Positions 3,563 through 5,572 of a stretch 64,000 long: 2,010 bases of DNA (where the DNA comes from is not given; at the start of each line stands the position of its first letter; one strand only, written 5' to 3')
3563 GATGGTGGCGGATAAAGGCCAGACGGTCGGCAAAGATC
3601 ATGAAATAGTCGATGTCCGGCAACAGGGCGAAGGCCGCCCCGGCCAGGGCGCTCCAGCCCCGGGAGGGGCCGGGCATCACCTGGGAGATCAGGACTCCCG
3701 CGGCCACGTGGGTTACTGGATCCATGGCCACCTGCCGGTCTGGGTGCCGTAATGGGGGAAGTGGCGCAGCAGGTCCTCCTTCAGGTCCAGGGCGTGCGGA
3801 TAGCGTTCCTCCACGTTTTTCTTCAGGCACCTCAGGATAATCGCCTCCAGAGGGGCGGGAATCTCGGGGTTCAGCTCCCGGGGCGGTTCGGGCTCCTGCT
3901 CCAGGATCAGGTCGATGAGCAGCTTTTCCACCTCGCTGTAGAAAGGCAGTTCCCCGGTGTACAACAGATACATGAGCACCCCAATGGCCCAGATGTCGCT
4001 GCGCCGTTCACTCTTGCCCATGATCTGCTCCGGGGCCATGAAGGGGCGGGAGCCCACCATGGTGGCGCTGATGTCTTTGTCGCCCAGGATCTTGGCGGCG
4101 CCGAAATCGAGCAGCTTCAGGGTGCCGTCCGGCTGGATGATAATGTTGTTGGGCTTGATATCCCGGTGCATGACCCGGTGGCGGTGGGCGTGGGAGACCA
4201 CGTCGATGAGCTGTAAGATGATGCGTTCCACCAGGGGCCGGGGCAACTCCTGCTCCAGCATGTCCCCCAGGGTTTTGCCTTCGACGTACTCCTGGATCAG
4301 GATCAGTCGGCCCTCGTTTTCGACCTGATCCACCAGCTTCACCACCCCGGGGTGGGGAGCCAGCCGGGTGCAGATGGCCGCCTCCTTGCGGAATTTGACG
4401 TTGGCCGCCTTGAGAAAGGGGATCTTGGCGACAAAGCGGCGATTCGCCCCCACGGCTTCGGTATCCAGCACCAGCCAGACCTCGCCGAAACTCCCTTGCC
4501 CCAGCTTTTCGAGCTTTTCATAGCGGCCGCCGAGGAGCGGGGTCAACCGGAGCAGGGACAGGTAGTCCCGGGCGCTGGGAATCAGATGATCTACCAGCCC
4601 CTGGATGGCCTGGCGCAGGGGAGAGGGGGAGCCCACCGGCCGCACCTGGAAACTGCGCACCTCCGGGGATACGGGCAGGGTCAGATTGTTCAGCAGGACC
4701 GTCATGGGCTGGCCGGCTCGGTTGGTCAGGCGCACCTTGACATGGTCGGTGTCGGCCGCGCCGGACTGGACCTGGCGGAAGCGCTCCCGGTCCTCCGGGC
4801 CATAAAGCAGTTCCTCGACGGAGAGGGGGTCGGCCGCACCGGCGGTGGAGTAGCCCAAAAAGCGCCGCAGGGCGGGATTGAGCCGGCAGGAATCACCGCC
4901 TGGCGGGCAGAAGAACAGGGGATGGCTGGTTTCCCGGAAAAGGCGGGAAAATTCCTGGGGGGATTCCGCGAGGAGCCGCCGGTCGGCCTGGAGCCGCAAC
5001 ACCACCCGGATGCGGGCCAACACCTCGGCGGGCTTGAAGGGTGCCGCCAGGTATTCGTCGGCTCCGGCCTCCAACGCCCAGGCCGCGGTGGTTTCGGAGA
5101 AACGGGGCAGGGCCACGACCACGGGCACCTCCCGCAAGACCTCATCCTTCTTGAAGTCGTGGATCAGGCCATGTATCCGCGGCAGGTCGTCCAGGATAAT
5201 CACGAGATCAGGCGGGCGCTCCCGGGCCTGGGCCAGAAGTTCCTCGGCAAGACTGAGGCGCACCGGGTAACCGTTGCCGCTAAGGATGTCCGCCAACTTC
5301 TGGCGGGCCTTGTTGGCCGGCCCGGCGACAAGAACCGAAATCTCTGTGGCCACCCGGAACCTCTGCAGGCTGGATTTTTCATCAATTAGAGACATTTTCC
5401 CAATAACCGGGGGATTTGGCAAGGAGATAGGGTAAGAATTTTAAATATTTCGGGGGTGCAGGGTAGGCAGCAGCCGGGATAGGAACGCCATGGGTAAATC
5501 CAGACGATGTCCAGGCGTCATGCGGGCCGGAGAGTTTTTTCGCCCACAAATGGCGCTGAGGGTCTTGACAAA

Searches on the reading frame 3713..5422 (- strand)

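Call 67: search_protein_families(library=pfam, proteins=[window:3713-5422:-])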
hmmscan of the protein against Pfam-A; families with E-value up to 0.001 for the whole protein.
window:3713-5422:- (569 aa): 7 families
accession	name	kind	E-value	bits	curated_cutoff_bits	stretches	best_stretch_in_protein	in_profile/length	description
PF00069.31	Pkinase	-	5.5e-47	160.8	31.7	1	301-541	1-252/263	Protein kinase domain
PF07714.23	PK_Tyr_Ser-Thr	-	4.9e-27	95.3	23.1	1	303-541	3-249/258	Protein tyrosine and serine/threonine kinase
PF14531.12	Kinase-like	-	8.3e-09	35.5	25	1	401-540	150-289/289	Kinase-like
PF01636.29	APH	-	3.3e-08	34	23.2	1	315-414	13-109/239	Phosphotransferase enzyme family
PF03109.22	ABC1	-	1.1e-07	31.8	22.9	1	373-450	143-221/244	ABC1 atypical kinase-like domain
PF00072.30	Response_reg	-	2.6e-06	28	30.2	1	36-139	7-111/111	Response regulator receiver domain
PF17667.7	Pkinase_fungal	-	0.00021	20.6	24.1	1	414-471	305-369/387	Fungal protein kinase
